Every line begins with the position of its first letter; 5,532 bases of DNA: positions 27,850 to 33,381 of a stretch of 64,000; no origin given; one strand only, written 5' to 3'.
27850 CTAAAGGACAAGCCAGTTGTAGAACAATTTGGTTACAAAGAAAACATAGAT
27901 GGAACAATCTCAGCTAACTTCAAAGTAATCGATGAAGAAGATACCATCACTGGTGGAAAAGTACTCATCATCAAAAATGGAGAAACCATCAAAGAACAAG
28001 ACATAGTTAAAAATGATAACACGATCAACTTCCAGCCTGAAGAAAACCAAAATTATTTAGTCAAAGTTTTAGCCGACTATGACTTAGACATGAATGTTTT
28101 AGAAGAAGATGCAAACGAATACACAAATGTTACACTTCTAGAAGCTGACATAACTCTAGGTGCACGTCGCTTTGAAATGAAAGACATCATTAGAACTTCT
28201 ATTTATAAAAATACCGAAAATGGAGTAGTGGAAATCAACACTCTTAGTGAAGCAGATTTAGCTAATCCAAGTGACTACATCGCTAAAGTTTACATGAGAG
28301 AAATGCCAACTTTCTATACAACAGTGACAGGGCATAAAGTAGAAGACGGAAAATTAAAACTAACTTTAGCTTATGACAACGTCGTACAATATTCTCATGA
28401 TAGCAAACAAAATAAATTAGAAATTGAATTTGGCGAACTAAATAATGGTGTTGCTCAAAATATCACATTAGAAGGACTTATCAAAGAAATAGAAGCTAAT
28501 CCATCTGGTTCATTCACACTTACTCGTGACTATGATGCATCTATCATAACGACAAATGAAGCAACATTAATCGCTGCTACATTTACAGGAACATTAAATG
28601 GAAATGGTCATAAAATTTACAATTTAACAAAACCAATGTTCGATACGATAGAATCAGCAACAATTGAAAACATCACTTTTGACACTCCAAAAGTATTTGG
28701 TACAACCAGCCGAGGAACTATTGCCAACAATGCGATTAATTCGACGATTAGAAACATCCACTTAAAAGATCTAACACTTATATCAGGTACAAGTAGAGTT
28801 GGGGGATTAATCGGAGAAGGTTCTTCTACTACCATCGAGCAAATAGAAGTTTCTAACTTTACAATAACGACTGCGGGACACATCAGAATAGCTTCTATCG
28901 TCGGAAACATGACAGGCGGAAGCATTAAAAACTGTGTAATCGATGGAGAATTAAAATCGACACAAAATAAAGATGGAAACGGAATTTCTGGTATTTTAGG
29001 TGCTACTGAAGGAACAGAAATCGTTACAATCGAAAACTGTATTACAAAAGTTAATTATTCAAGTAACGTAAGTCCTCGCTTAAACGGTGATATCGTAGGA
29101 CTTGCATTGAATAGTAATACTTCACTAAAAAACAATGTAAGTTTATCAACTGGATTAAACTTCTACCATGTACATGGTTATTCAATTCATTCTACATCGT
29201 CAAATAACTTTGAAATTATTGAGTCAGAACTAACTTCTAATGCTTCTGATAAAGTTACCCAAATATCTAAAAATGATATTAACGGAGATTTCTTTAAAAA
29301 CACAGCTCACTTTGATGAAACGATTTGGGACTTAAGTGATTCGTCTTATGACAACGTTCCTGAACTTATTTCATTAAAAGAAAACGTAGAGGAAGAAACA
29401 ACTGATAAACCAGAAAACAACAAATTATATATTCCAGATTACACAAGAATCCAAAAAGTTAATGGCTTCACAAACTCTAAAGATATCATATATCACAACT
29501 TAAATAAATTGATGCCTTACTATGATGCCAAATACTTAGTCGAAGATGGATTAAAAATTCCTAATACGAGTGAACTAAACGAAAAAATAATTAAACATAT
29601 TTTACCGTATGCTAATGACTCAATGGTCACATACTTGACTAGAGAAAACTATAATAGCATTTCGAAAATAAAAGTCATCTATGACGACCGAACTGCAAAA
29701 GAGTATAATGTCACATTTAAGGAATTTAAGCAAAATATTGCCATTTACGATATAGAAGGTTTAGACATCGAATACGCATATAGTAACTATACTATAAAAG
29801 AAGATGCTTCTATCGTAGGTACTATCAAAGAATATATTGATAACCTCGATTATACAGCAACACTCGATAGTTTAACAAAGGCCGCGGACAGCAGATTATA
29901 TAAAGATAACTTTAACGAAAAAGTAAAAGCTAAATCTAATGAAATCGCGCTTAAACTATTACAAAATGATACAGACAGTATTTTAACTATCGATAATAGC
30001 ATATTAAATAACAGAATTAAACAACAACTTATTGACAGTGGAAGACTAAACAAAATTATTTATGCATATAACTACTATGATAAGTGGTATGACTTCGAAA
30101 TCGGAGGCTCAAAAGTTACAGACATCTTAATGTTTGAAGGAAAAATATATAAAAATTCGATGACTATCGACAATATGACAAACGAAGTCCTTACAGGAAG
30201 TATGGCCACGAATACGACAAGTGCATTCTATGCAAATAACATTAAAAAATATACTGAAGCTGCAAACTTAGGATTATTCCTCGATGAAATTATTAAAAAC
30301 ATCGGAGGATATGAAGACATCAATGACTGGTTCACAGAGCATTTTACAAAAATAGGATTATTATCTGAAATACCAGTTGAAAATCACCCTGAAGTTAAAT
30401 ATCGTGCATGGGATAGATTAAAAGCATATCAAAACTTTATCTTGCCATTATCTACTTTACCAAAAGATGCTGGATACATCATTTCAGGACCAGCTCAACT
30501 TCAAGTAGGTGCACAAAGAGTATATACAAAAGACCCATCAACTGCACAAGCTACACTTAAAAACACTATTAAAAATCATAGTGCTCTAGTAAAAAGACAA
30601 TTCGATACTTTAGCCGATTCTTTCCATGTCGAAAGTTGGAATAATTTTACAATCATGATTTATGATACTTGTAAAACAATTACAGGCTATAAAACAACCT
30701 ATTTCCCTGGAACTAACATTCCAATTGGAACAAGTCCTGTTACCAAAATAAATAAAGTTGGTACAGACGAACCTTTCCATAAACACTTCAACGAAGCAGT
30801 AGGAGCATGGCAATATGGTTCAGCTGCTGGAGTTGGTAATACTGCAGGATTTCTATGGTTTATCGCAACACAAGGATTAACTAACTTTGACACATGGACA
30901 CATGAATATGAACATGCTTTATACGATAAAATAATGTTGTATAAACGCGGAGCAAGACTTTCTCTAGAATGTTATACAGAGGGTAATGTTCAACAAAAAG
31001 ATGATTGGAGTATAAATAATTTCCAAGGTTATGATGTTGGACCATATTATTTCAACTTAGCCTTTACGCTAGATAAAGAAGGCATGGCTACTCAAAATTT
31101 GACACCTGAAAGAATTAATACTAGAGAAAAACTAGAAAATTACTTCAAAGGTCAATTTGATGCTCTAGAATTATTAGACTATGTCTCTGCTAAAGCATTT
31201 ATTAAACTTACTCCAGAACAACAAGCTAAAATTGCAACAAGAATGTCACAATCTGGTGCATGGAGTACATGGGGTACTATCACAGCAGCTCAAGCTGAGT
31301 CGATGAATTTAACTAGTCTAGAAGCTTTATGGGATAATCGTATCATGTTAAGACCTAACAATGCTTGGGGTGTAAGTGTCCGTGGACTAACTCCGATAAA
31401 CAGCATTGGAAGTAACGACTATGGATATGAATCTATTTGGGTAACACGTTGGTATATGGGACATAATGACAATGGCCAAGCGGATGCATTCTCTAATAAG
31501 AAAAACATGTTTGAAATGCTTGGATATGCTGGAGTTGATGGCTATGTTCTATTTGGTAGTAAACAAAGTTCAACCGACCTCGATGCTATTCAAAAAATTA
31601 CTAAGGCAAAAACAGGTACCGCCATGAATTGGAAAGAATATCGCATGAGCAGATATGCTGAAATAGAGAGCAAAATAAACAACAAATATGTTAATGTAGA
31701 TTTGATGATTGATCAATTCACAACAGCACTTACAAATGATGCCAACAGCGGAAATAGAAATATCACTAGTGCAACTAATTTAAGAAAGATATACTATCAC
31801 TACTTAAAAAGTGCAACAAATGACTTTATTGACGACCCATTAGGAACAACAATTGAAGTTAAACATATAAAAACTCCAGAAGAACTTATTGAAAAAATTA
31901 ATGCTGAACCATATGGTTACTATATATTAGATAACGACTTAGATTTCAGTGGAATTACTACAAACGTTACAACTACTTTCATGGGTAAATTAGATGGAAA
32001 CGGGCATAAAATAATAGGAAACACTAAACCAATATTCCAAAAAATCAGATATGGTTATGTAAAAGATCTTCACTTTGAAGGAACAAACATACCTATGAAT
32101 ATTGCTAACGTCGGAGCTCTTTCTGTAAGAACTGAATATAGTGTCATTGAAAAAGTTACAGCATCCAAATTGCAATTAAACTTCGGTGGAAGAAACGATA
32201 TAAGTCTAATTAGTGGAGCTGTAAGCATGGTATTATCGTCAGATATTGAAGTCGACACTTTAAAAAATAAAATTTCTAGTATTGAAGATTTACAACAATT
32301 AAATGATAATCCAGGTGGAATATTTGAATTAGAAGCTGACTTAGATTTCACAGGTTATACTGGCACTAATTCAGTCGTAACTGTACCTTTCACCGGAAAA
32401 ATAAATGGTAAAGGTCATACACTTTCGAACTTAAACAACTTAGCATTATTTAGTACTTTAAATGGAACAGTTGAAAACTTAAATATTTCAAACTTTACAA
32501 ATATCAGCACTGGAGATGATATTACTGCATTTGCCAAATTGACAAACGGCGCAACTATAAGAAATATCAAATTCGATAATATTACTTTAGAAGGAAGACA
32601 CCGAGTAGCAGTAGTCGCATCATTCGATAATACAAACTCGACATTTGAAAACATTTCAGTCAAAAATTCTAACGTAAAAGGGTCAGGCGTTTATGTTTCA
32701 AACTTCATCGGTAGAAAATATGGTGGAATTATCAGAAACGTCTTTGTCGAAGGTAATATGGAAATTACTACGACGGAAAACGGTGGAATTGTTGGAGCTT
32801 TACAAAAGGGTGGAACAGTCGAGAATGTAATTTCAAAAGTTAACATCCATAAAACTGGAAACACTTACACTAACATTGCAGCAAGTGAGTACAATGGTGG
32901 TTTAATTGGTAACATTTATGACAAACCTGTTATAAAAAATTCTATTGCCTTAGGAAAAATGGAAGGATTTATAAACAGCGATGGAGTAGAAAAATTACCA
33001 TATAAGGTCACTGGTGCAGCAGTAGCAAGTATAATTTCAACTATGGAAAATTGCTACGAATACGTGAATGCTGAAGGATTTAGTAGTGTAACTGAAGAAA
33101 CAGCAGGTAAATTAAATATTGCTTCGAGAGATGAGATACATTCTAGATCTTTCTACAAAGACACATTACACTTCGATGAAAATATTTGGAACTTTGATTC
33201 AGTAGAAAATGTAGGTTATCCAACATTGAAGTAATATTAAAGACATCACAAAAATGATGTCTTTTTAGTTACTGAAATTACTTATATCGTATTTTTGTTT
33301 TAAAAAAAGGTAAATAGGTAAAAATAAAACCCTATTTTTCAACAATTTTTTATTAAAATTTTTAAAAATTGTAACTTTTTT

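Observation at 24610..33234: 2,874-codon M26-type metalloprotease ORF carrying both a cohesin and a dockerin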

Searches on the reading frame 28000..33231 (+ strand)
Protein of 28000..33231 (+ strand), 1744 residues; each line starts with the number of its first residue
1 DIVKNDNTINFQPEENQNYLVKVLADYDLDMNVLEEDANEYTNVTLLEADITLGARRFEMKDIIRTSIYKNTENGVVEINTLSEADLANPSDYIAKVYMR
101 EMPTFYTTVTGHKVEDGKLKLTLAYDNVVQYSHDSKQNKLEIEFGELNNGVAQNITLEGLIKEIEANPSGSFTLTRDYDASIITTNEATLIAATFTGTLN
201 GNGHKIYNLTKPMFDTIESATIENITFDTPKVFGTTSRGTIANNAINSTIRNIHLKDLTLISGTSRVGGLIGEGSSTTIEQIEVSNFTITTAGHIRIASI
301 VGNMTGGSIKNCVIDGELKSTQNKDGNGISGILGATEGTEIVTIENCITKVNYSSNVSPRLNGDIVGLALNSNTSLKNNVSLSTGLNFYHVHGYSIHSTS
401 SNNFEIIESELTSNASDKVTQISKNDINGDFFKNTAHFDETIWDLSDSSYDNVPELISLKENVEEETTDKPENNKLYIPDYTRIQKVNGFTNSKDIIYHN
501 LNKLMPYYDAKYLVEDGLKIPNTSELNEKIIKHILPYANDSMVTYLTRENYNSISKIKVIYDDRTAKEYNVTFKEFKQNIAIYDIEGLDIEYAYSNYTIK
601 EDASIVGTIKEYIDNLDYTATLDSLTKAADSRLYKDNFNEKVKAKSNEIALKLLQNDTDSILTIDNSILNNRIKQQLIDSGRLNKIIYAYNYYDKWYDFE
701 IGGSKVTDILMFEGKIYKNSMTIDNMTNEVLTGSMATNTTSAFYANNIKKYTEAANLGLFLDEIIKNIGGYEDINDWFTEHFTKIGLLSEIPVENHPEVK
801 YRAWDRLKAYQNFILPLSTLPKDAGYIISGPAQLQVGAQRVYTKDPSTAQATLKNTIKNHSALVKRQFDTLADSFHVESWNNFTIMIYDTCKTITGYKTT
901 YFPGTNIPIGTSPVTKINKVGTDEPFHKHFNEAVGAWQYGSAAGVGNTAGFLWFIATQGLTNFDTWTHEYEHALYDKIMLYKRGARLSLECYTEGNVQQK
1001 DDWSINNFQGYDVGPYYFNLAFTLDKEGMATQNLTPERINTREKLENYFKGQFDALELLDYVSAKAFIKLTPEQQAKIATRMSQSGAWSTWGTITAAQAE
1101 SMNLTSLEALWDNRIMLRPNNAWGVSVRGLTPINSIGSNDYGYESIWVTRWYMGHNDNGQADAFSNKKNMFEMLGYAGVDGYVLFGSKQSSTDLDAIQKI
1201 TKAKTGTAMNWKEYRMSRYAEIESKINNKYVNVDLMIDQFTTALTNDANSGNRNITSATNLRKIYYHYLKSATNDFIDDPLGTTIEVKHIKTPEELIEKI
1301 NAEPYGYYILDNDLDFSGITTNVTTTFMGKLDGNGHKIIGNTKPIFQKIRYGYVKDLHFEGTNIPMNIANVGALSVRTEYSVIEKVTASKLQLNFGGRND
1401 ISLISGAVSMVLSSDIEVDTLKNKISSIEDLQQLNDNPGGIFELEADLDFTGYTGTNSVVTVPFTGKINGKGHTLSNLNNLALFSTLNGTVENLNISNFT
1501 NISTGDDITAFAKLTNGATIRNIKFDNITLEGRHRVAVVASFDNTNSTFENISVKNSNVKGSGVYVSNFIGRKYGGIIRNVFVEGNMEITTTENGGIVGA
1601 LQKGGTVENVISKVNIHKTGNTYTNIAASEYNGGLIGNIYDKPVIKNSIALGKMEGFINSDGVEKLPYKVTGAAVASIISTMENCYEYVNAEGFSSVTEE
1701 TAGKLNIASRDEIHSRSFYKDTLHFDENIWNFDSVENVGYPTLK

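Call 38: search_solved_structures(query=window:28000-33231:+, max_evalue=0.01, show_alignments=1)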
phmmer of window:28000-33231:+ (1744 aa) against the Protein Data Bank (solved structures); distinct sequences matched with E-value up to 0.01: 3.
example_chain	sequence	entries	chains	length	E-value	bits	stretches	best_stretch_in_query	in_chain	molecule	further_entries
6xjb_A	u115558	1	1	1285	4.4e-35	123.7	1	154-1116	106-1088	Immunoglobulin A1 protease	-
7jgj_A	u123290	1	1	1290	4.4e-35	123.7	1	154-1116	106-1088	Immunoglobulin A1 protease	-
6xja_P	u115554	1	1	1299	4.4e-34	120.4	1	58-1116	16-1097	Immunoglobulin A1 protease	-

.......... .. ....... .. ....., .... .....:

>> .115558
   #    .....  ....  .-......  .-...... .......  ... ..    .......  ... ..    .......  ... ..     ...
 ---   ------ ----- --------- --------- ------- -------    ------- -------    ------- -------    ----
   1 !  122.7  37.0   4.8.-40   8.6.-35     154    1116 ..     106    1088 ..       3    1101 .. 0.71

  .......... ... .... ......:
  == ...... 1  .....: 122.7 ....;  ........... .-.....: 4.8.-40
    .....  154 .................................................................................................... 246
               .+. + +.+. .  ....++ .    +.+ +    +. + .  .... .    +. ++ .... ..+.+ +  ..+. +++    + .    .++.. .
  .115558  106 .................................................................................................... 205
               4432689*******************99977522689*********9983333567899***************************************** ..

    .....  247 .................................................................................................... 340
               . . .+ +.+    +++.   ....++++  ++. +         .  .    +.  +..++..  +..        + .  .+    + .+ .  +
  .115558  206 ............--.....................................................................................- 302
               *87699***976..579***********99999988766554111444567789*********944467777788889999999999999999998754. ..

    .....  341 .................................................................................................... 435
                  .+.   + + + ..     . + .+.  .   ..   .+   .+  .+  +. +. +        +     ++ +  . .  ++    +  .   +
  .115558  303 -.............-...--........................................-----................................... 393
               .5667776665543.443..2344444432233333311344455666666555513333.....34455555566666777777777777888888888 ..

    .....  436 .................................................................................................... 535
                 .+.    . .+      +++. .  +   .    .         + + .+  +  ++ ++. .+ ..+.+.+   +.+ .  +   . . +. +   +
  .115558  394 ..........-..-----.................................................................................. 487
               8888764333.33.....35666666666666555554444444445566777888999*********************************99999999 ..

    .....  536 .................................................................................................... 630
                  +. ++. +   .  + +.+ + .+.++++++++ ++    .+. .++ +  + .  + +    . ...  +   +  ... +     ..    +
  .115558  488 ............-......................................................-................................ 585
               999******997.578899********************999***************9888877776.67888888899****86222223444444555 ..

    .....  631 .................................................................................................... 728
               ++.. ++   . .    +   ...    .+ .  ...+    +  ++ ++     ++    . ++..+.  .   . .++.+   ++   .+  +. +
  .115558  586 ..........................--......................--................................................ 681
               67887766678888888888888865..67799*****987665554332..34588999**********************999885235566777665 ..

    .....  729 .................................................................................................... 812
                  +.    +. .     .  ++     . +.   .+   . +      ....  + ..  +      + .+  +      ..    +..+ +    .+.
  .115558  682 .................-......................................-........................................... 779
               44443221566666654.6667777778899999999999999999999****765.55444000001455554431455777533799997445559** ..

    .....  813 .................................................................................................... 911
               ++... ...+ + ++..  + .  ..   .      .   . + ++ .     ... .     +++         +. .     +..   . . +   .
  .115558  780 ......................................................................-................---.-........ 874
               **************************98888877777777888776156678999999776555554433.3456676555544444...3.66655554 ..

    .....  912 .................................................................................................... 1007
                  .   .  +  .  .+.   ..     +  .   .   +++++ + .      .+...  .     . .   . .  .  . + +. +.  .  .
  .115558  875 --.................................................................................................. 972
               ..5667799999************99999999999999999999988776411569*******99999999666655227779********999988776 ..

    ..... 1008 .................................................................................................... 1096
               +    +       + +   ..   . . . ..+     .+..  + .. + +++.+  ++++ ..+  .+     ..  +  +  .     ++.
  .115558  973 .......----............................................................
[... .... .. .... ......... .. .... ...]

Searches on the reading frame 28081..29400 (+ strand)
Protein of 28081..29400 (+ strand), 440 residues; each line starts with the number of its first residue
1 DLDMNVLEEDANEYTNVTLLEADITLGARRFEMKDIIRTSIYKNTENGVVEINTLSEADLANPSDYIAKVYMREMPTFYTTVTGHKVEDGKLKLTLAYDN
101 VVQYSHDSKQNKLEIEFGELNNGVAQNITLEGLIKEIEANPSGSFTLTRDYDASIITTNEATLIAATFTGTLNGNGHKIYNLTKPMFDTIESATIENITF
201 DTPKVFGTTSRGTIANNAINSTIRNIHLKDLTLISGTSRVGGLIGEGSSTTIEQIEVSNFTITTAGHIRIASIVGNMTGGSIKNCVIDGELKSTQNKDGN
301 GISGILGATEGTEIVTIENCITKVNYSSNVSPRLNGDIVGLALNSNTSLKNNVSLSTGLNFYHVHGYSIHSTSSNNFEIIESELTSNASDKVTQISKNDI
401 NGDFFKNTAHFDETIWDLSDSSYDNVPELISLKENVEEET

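Call 6: search_protein_families(library=pfam, proteins=[window:28081-29400:+], max_evalue=10)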
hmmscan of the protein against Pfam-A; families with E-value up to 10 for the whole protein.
window:28081-29400:+ (440 aa): 3 families
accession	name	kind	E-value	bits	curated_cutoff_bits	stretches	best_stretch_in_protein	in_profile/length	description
PF05342.19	Peptidase_M26_N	-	5.4e-27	95.1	27.7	1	8-228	17-248/250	M26 IgA1-specific Metallo-endopeptidase N-terminal region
PF17942.8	Morc6_S5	-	0.036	14.6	26.2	1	65-122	5-65/139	Morc6 ribosomal protein S5 domain 2-like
PF24897.1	DUF7744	-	0.067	13.8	27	1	237-271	17-51/101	Domain of unknown function (DUF7744)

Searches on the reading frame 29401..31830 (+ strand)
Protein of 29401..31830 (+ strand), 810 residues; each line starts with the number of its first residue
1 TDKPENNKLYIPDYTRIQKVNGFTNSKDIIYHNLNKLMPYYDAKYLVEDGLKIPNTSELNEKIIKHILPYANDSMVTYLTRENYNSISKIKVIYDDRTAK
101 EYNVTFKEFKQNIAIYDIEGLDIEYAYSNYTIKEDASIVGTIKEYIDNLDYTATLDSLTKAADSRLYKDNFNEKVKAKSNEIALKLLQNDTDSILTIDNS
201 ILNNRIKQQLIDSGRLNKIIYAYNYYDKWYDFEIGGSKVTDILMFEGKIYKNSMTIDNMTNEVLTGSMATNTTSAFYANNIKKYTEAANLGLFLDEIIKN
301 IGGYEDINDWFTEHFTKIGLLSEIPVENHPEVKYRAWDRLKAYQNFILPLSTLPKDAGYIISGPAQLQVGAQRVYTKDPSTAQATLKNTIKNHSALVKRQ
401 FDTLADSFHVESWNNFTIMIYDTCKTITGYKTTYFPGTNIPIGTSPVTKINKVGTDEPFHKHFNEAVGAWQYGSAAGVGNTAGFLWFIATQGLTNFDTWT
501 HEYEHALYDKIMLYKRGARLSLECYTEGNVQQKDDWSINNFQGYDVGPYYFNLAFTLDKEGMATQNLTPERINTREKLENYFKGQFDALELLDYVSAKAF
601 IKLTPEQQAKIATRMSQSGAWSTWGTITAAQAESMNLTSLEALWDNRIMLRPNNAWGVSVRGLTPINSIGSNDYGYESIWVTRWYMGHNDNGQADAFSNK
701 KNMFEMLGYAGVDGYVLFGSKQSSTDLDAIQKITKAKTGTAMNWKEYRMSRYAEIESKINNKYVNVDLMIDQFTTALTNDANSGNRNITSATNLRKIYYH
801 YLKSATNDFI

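Call 6: search_protein_families(library=pfam, proteins=[window:29401-31830:+], max_evalue=10)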
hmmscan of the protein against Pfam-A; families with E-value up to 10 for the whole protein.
window:29401-31830:+ (810 aa): 1 family
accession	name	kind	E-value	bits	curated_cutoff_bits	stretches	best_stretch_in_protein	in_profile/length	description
PF07580.19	Peptidase_M26_C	-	7.9e-24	84.3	22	1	112-726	1-661/792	M26 IgA1-specific Metallo-endopeptidase C-terminal region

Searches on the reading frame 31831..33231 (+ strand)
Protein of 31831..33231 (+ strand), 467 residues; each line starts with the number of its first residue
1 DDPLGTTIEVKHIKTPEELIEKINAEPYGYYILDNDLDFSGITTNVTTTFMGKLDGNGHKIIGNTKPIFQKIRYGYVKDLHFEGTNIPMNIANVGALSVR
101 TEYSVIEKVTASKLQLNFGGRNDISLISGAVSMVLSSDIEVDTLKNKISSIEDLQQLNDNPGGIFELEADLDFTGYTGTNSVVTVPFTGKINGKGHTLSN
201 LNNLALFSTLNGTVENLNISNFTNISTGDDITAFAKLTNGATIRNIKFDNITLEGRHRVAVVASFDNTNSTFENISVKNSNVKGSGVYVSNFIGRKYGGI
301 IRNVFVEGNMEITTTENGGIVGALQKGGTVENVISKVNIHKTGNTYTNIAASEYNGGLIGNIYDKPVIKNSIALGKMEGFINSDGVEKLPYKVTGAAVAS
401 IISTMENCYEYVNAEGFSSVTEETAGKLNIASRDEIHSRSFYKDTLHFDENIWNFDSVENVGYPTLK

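Call 6: search_protein_families(library=pfam, proteins=[window:31831-33231:+], max_evalue=10)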
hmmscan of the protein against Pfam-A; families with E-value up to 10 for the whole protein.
window:31831-33231:+ (467 aa): 3 families
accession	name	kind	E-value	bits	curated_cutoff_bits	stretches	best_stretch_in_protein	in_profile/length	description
PF05342.19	Peptidase_M26_N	-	4.6e-21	75.6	27.7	3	17-111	144-248/250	M26 IgA1-specific Metallo-endopeptidase N-terminal region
PF12637.14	TSCPD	-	0.016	16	22.8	1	296-348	23-75/88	TSCPD domain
PF21525.2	Nlp36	-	0.11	12.9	27.3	1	219-237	29-47/49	Neuropeptide-like peptide 36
